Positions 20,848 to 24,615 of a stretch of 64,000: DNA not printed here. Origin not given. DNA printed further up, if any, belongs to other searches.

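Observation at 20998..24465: Secreted 1155-aa double-PHP-domain protein whose C-terminal domains are duplicated with 100% nucleotide identity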

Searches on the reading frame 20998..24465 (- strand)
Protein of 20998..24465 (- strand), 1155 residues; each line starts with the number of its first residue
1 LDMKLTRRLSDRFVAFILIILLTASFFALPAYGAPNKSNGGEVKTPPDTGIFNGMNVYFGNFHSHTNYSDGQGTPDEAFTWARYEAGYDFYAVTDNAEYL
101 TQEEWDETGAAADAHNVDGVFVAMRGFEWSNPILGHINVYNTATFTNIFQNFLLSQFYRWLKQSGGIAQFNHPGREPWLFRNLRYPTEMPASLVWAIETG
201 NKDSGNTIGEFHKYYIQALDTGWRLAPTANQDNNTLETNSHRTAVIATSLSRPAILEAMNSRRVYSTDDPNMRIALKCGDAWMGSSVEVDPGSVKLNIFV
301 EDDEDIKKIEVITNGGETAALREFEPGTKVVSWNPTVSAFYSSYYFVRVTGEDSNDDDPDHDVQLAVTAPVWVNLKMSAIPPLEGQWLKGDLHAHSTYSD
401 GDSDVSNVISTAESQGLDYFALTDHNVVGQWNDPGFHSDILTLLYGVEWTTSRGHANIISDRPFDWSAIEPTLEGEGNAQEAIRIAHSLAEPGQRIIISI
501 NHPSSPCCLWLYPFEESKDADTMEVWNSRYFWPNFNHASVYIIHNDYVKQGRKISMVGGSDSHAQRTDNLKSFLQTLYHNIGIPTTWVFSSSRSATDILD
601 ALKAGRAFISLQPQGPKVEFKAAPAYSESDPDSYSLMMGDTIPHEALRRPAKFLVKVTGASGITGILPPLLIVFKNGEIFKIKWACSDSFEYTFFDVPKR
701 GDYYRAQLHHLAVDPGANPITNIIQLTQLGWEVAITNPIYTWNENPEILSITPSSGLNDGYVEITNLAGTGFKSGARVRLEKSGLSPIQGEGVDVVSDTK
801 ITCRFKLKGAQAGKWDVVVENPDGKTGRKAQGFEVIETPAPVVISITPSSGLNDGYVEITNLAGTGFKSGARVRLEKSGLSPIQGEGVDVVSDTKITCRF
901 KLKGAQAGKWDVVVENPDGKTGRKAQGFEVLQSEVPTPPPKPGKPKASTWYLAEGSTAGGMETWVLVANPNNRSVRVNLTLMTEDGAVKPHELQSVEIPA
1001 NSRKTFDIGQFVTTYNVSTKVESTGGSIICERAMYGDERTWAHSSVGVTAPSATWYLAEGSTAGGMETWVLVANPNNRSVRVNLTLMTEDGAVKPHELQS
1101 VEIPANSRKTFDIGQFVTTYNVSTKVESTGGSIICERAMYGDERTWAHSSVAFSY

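Call 3: search_protein_families(library=pfam, proteins=[window:20998-24465:-], max_evalue=1)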
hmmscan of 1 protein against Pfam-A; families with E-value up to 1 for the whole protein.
window:20998-24465:- (1155 aa): 10 families
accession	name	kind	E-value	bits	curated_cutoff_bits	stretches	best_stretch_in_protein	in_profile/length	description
PF18986.5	DUF5719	-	9.9e-16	58.2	26.2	2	1049-1133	47-132/319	Family of unknown function (DUF5719)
PF02811.25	PHP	-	6.8e-11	43.2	26.4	2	391-428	1-40/164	PHP domain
PF01833.30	TIG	-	1e-07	32.3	20.9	2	746-823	1-72/84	IPT/TIG domain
PF12228.14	DUF3604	-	1.1e-05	24.5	20.4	2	95-131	127-163/591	Protein of unknown function (DUF3604)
PF00960.24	Neocarzinostat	-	0.00035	21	25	0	844-876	1-31/110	Neocarzinostatin family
PF24327.1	DUF7497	-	0.0026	18.1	27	0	793-823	52-82/100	Domain of unknown function (DUF7497)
PF00924.24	MS_channel_2nd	-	0.01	16.4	20.2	0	1109-1150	16-57/68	Mechanosensitive ion channel, beta-domain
PF11141.13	DUF2914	-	0.011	15.9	23.6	0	810-826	38-54/62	Protein of unknown function (DUF2914)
PF17786.7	Mannosidase_ig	-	0.013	16.4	23.4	0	962-1005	4-47/91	Mannosidase Ig/CBM-like domain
PF13263.12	PHP_C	-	0.055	13.5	21.3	0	552-564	14-26/56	PHP-associated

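Call 4: search_protein_families(library=ncbifam, proteins=[window:20998-24465:-], max_evalue=1)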
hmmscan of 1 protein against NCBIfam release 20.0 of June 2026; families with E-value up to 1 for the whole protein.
window:20998-24465:- (1155 aa): 22 families
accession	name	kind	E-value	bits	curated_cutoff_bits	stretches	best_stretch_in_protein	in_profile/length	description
NF038032.1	CehA_McbA_metalo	domain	1.9e-77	260.8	80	2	386-741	1-314/315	CehA/McbA family metallohydrolase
NF041577.1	nside_bi_sphtase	equivalog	7.6e-13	48.2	400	2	390-431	4-45/276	3',5'-nucleoside bisphosphate phosphatase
NF005928.0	PRK07945.1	equivalog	1.4e-12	47.6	250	2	387-426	97-136/337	PHP domain-containing protein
NF058597.1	CoaZ_rpt_PGGG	domain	1.3e-11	44.3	30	2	839-928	1-86/88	choice-of-anchor Z repeating domain-containing protein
NF006375.0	PRK08609.1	equivalog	1.7e-11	43.4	426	2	388-426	335-373/571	DNA polymerase/3'-5' exonuclease PolX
NF047791.1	RNaseRnm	equivalog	8.5e-09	35.1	375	2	391-432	4-45/275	RNase RNM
NF006251.0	PRK08392.1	equivalog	1.2e-08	34.8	212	2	391-426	3-38/216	hypothetical protein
NF047756.1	LIC11435_fam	equivalog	1.3e-06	27.6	380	2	833-926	65-158/360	LIC11435 family protein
NF004981.0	PRK06361.1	equivalog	6.5e-06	25.6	117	2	391-426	3-38/217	histidinol phosphate phosphatase domain-containing protein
NF045780.1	TrlF_fam_ATP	equivalog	1.6e-05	23.8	350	1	386-458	4-94/944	TrlF family AAA-like ATPase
NF040680.1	chromo_anti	equivalog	3.1e-05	23.8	86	2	841-875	23-54/133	enediyne antibiotic chromoprotein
NF008190.0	PRK10943.1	subfamily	0.00038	20.4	137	0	742-776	11-45/69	cold shock-like protein CspC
NF041661.1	Cycl_ph_dihydrol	equivalog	0.0023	17.3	500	1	391-427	1-37/259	phosphoribosyl 1,2-cyclic phosphate 1,2-diphosphodiesterase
TIGR01856.1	hisJ_fam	subfamily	0.016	14.9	90.2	1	391-427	2-39/252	histidinol-phosphatase HisJ family protein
NF005617.0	PRK07374.1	equivalog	0.019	12.8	1653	1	391-428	5-44/1170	DNA polymerase III subunit alpha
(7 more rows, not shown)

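Call 10: find_homologous_proteins(query=window:20998-24465:-, max_evalue=0.00001)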
Query window:20998-24465:- (1155 aa): 262 proteins with E <= 0.00001 among 7544 candidates; the best 120 are listed.
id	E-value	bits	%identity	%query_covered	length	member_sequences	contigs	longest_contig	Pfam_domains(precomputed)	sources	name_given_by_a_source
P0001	0.0e+0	1943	79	72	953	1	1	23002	PF18986.6,PF02811.27,PF12228.15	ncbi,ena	-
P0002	4.2e-280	951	53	71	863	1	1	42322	PF02811.27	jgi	jgi:predicted metal-dependent phosphoesterase TrpH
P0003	2.3e-274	932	51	71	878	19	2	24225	PF02811.27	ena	-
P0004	1.7e-253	863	53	60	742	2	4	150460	PF02811.27,PF12228.15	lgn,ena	-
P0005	2.2e-236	806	49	62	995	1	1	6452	PF02811.27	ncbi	-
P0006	1.3e-223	764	50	60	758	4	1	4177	PF02811.27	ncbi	-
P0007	8.1e-193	662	46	61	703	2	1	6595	PF02811.27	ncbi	-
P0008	1.7e-167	578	53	28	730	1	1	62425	PF02811.27,PF12228.15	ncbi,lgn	ncbi:hypothetical protein JCM14469_32770 [Desulfatiferula olefinivorans]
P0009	2.0e-165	571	53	28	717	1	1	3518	PF02811.27,PF12228.15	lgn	-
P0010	1.6e-163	565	52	28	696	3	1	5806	PF02811.27,PF12228.15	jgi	jgi:predicted metal-dependent phosphoesterase TrpH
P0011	1.6e-163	565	52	28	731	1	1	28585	PF02811.27,PF12228.15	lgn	-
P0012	4.7e-161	557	51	28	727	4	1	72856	PF02811.27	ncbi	ncbi:MAG: CehA/McbA family metallohydrolase [Desulfobacteraceae bacterium]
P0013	3.1e-158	547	51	28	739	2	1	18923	PF02811.27,PF12228.15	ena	-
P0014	2.0e-157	545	49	28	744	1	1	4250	PF02811.27,PF12228.15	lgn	-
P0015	7.4e-155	536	43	29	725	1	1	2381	PF12228.15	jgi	-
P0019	8.6e-148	513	50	27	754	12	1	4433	PF18986.6,PF07100.17,PF12228.15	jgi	jgi:hypothetical protein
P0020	3.1e-135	471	46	31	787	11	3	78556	PF18986.6,PF07100.17,PF12228.15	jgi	jgi:hypothetical protein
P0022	4.6e-130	454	49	28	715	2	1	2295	PF18986.6,PF07100.17,PF12228.15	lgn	-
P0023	8.6e-129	450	47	31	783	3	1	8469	PF18986.6,PF12228.15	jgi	jgi:hypothetical protein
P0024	4.7e-119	417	47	28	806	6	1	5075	PF18986.6,PF12228.15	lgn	-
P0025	8.7e-116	407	47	28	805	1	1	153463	PF18986.6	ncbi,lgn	-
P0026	3.1e-115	405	42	32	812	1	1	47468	PF18986.6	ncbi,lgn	-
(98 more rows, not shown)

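Call 11: find_encoding_contigs(protein=window:20998-24465:-, flank=6000, max_places=6)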
Protein window:20998-24465:- (1155 aa): no gene with exactly this product is on record in the collection.

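Call 15: find_encoding_contigs(protein=P0001, flank=10000, max_places=4)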
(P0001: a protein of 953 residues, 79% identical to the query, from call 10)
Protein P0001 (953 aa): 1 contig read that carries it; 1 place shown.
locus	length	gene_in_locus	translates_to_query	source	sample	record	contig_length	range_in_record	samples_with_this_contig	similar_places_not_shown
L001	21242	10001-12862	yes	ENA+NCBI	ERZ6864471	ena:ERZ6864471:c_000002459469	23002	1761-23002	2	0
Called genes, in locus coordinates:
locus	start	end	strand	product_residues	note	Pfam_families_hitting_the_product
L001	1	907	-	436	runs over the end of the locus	PF00155:Aminotran_1_2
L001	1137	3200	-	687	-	PF04879:Molybdop_Fe4S4, PF00384:Molybdopterin, PF01568:Molydop_binding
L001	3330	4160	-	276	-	PF13187:Fer4_9 (faint), PF13237:Fer4_10 (faint)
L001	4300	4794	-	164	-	PF02662:FlpD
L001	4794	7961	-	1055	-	PF07992:Pyr_redox_2, PF12831:FAD_oxidored (weak), PF00890:FAD_binding_2 (weak), PF07992:Pyr_redox_2, PF12831:FAD_oxidored, PF13450:NAD_binding_8, PF12838:Fer4_7, PF13237:Fer4_10, +15 more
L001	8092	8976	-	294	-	PF02754:CCG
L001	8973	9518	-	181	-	PF13183:Fer4_8 (weak), PF13187:Fer4_9 (weak), PF13534:Fer4_17 (weak)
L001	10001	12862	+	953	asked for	PF12228:DUF3604 (faint), PF02811:PHP (weak), PF18986:DUF5719 (weak)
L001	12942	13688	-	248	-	PF00106:adh_short, PF08659:KR, PF13561:adh_short_C2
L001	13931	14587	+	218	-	PF13483:Lactamase_B_3, PF12706:Lactamase_B_2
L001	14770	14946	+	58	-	-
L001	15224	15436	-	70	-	-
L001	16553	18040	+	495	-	PF01743:PolyA_pol, PF12627:PolyA_pol_RNAbd, PF01966:HD (weak)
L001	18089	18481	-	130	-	PF12172:zf-ChsH2, PF01796:OB_ChsH2_C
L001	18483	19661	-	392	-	PF00108:Thiolase_N (faint), PF02801:Ketoacyl-synt_C (faint), PF02803:Thiolase_C (weak), PF22691:Thiolase_C_1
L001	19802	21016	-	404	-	PF00561:Abhydrolase_1, PF12146:Hydrolase_4 (weak), PF12697:Abhydrolase_6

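Call 16: search_solved_structures(query=window:20998-24465:-, max_evalue=0.01, show_alignments=2)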
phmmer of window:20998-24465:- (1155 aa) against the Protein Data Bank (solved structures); distinct sequences matched with E-value up to 0.01: 3.
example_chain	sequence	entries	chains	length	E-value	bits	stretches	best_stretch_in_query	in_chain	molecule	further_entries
3b0y_A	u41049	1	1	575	0.00062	21.2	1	383-427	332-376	DNA polymerase beta family (X family)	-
3b0x_A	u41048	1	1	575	0.00062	21.2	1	383-427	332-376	DNA polymerase beta family (X family)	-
3au2_A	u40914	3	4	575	0.00062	21.2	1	383-427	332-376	DNA polymerase beta family (X family)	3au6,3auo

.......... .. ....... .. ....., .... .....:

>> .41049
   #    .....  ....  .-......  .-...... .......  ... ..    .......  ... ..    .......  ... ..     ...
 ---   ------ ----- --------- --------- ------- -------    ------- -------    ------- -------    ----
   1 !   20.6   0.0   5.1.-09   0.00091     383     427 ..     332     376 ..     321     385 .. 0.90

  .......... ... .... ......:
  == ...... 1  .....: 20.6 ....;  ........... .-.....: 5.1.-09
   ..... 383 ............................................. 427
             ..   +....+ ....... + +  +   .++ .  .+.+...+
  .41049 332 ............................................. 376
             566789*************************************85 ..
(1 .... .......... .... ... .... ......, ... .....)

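Call 23: find_related_loci(query=window:20998-24465:-, collection=genome_contigs, flank=8000)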
Query window:20998-24465:- (1155 aa) in genome_contigs; peptide patterns used: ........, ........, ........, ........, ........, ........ (x = any residue, [..] = any of these).
74 stretches matched a pattern; 4 encode a relative of the query (tblastn E <= 1e-3); 4 distinct loci.
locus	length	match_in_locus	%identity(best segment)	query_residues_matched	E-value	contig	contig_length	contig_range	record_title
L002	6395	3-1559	86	437-1155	0e+0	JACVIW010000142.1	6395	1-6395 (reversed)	MAG: Candidatus Geohydrothermomicrobium daggyaiense isolate DG02.bin.164 contig142, whole genome shotgun sequence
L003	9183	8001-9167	38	742-1152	2e-47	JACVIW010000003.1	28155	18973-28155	MAG: Candidatus Geohydrothermomicrobium daggyaiense isolate DG02.bin.164 contig003, whole genome shotgun sequence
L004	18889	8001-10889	44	731-942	4e-44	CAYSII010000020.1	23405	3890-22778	MAG TPA_asm: uncultured Methanolinea sp. isolate binchicken_co43_382 genome assembly, contig: NODE_3708_length_23405_cov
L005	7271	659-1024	40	746-972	2e-11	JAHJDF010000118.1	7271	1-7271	MAG: Gammaproteobacteria bacterium isolate Modern_marine.mb.36 Modern_marine.mb.36_k141_150026, whole genome shotgun seq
